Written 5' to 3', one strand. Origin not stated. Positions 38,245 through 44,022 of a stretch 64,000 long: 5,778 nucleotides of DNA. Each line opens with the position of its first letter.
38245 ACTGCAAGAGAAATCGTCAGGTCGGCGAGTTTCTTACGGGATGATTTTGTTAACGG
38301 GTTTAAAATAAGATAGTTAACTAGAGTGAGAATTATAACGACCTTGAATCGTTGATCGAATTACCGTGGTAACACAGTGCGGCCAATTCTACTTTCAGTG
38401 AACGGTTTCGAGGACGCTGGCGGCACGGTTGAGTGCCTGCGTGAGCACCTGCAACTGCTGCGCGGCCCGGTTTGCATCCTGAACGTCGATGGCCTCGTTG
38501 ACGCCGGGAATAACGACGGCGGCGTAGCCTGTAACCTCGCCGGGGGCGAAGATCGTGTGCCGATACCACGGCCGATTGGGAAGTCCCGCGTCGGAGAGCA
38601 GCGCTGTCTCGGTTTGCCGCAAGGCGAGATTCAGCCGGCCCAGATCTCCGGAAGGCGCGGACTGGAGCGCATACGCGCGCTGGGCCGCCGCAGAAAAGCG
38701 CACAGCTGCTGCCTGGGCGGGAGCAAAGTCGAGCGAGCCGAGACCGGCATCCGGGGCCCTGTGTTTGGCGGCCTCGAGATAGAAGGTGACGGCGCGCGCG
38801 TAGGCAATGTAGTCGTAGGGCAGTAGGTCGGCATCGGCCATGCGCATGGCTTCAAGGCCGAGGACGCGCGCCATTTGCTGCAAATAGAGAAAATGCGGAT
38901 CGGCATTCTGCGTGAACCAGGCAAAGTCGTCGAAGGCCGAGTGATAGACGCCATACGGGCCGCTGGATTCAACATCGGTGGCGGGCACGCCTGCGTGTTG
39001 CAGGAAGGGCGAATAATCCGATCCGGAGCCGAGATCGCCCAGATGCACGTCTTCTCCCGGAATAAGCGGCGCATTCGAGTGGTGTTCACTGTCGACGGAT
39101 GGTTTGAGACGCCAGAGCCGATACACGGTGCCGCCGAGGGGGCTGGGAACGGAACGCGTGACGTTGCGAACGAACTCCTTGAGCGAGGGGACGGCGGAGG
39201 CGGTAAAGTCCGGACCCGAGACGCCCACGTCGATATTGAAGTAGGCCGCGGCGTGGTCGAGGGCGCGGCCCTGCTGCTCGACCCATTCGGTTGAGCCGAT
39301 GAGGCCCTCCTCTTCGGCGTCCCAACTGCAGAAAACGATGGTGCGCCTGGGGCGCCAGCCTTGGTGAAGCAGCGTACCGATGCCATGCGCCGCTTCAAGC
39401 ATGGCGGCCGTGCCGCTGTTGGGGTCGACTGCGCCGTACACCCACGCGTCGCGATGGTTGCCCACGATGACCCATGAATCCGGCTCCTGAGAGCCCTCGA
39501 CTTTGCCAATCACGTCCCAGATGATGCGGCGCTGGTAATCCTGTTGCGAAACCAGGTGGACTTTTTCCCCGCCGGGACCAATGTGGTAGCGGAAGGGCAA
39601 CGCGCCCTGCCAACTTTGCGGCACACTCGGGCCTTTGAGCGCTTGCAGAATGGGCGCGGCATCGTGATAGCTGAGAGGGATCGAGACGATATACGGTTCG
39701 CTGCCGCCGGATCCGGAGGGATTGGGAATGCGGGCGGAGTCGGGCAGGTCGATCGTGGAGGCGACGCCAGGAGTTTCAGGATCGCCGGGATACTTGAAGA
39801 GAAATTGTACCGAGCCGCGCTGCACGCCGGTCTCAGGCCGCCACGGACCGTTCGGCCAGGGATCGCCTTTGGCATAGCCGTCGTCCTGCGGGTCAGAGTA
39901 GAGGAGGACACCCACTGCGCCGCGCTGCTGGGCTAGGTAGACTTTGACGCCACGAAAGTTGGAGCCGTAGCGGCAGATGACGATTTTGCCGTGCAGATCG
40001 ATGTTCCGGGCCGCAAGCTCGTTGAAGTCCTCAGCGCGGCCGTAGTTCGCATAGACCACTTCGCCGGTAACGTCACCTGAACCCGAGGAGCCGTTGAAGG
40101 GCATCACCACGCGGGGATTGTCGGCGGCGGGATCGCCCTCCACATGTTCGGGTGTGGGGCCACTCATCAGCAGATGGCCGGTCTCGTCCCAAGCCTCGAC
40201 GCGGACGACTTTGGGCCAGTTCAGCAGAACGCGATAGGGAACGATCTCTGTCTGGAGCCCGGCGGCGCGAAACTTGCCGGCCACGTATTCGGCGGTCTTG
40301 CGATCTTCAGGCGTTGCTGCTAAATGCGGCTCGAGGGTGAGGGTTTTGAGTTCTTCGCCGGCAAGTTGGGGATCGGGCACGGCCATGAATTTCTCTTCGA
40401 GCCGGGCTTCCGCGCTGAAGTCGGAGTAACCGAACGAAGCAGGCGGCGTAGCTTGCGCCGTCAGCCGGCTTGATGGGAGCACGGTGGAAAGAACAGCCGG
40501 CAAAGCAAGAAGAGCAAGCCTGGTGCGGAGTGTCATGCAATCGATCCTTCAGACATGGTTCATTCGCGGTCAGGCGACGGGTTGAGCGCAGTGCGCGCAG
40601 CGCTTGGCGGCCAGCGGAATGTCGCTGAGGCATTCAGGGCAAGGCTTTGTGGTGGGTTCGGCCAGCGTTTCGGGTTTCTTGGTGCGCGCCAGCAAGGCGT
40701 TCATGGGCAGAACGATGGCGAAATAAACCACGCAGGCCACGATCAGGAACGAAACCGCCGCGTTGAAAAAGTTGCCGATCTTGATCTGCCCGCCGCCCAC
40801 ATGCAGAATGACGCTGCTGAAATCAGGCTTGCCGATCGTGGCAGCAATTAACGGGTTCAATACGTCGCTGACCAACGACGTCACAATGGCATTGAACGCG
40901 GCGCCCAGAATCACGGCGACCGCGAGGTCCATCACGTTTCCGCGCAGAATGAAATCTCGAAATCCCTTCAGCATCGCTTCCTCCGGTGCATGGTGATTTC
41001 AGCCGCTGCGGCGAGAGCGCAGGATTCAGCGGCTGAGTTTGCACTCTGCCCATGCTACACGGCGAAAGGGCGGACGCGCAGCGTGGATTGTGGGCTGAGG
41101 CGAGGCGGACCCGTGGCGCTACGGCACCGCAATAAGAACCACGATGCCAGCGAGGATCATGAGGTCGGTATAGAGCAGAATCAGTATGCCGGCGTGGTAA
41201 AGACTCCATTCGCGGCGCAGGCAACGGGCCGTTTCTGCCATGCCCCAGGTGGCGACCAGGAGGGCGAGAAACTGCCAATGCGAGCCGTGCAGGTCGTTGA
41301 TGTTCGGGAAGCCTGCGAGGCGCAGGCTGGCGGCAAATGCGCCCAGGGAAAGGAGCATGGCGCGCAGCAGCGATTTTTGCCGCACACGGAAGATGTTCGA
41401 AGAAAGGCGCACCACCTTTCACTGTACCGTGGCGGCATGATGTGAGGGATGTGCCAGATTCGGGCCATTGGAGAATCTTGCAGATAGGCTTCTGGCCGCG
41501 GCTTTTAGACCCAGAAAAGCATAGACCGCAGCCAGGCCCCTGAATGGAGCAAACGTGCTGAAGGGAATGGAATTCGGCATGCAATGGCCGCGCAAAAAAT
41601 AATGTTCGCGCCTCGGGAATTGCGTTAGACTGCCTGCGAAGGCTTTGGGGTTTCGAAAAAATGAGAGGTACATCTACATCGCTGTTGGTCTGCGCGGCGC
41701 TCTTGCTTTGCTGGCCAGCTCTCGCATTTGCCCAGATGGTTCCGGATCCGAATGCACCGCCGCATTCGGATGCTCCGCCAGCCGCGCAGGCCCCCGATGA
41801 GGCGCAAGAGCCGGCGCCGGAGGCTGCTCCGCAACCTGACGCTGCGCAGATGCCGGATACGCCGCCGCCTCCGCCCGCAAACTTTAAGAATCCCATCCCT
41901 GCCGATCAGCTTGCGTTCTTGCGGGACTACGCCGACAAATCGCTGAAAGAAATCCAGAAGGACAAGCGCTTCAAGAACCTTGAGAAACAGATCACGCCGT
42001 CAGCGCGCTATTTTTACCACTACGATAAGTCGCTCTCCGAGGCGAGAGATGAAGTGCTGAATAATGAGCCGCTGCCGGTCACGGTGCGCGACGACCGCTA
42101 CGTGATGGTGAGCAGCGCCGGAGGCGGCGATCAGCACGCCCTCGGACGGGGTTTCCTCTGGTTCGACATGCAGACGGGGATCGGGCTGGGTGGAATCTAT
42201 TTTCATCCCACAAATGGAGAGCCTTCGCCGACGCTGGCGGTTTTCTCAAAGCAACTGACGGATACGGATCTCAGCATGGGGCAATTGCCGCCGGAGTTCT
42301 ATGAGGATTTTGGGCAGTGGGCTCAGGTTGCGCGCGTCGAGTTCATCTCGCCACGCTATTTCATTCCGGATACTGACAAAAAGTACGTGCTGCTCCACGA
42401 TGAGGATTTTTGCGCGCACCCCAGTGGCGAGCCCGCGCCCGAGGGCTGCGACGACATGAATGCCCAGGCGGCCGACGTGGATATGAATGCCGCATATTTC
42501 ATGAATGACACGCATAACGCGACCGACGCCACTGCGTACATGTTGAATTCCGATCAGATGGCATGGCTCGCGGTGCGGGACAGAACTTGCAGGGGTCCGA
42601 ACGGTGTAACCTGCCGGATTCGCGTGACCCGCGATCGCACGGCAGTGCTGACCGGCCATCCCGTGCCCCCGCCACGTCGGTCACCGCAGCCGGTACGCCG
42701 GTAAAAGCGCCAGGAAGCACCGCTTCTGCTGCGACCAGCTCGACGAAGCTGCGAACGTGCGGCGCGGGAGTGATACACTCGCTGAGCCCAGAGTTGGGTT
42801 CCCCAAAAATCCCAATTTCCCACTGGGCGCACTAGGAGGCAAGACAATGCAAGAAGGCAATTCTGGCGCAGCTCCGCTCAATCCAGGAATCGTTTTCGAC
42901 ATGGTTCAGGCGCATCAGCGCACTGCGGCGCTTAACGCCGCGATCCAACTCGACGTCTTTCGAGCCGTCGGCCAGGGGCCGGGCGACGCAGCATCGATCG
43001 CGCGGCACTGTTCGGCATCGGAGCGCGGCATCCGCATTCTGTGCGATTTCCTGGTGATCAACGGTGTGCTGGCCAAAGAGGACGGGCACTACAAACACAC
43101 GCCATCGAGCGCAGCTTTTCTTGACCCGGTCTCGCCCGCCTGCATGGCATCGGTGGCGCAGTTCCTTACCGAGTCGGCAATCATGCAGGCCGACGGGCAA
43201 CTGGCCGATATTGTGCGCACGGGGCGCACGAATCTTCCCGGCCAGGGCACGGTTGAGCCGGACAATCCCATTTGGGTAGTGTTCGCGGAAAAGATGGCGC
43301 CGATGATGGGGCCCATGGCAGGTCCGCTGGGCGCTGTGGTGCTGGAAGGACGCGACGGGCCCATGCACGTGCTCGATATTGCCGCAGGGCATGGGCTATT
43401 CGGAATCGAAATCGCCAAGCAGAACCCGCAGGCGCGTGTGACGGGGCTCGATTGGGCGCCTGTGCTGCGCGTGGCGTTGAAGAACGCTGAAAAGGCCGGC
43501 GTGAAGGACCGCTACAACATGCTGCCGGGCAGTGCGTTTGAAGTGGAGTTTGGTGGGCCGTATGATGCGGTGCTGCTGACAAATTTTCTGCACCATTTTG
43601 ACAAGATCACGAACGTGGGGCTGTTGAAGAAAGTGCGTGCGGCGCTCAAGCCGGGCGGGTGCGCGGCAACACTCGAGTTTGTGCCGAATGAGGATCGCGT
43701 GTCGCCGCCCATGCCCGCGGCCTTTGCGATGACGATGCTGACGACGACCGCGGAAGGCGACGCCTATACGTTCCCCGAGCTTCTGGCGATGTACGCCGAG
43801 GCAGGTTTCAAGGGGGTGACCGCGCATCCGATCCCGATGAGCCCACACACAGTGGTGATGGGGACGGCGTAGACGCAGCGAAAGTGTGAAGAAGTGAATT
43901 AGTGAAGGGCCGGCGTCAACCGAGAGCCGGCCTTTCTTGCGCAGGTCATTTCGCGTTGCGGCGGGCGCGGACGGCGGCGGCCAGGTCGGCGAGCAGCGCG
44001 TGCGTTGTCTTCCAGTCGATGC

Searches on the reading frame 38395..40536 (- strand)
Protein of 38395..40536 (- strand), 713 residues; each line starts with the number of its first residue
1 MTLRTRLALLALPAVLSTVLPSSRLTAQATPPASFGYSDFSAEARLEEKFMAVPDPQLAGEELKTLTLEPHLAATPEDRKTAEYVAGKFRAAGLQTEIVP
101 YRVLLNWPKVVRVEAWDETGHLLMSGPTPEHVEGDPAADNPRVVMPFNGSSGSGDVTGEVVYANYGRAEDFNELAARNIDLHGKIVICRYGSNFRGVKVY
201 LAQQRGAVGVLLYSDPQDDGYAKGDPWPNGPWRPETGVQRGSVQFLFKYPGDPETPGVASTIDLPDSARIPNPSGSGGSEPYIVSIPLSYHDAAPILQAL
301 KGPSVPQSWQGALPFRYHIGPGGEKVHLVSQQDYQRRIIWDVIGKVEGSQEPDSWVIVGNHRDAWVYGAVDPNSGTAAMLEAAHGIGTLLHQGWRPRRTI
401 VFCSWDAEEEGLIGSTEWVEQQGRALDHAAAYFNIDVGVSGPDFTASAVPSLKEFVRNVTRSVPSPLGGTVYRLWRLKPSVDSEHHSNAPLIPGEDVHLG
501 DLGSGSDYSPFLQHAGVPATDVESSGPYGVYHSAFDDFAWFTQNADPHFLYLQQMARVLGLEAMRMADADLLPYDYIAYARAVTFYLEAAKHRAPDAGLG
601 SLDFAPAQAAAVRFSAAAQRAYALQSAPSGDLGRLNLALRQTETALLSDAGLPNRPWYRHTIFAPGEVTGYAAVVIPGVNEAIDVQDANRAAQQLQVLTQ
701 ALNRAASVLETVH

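Call 33: search_protein_families(library=pfam, proteins=[window:38395-40536:-], max_evalue=0.00001)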
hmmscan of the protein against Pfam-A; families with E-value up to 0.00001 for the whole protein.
window:38395-40536:- (713 aa): 3 families
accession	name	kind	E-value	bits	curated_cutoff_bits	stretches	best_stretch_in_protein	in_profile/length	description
PF04389.22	Peptidase_M28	-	6.7e-25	88.4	21.3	1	342-542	2-178/193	Peptidase family M28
PF04253.20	TFR_dimer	-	7.8e-22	78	27.1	1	609-709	15-120/121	Transferrin receptor-like dimerisation domain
PF02225.27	PA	-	1.4e-12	48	23.9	1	156-243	1-92/95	PA domain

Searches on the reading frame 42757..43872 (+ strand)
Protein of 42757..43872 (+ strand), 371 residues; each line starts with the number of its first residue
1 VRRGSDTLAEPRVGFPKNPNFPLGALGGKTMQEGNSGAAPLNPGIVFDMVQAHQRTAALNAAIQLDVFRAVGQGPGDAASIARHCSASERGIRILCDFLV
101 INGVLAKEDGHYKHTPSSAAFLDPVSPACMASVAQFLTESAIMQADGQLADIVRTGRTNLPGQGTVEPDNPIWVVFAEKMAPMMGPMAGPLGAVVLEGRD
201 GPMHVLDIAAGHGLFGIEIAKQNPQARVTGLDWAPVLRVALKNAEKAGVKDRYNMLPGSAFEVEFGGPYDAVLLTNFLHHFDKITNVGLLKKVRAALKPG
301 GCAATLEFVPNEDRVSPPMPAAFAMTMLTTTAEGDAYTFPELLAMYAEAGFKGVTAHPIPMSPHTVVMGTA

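Call 72: search_protein_families(library=pfam, proteins=[window:42757-43872:+], max_evalue=0.00001)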
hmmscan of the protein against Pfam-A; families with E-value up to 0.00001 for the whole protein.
window:42757-43872:+ (371 aa): 7 families
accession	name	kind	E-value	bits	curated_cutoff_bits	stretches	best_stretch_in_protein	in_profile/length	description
PF08242.18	Methyltransf_12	-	1.8e-13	51.5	30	1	206-302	1-97/98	Methyltransferase domain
PF13649.12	Methyltransf_25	-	9.1e-13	49.2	27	1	205-301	1-97/97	Methyltransferase domain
PF00891.24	Methyltransf_2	-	5.5e-12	45.9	22.3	1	204-352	65-210/210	O-methyltransferase domain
PF08100.18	Dimerisation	-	9.9e-11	41.8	25.6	1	46-122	9-91/93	O-methyltransferase dimerisation domain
PF13847.12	Methyltransf_31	-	2.9e-10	40.4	27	1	203-309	5-113/145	Methyltransferase domain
PF08241.18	Methyltransf_11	-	7.5e-08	33.3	21.2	1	206-302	1-92/95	Methyltransferase domain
PF13489.12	Methyltransf_23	-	5.5e-07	29.9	27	1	199-303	20-114/164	Methyltransferase domain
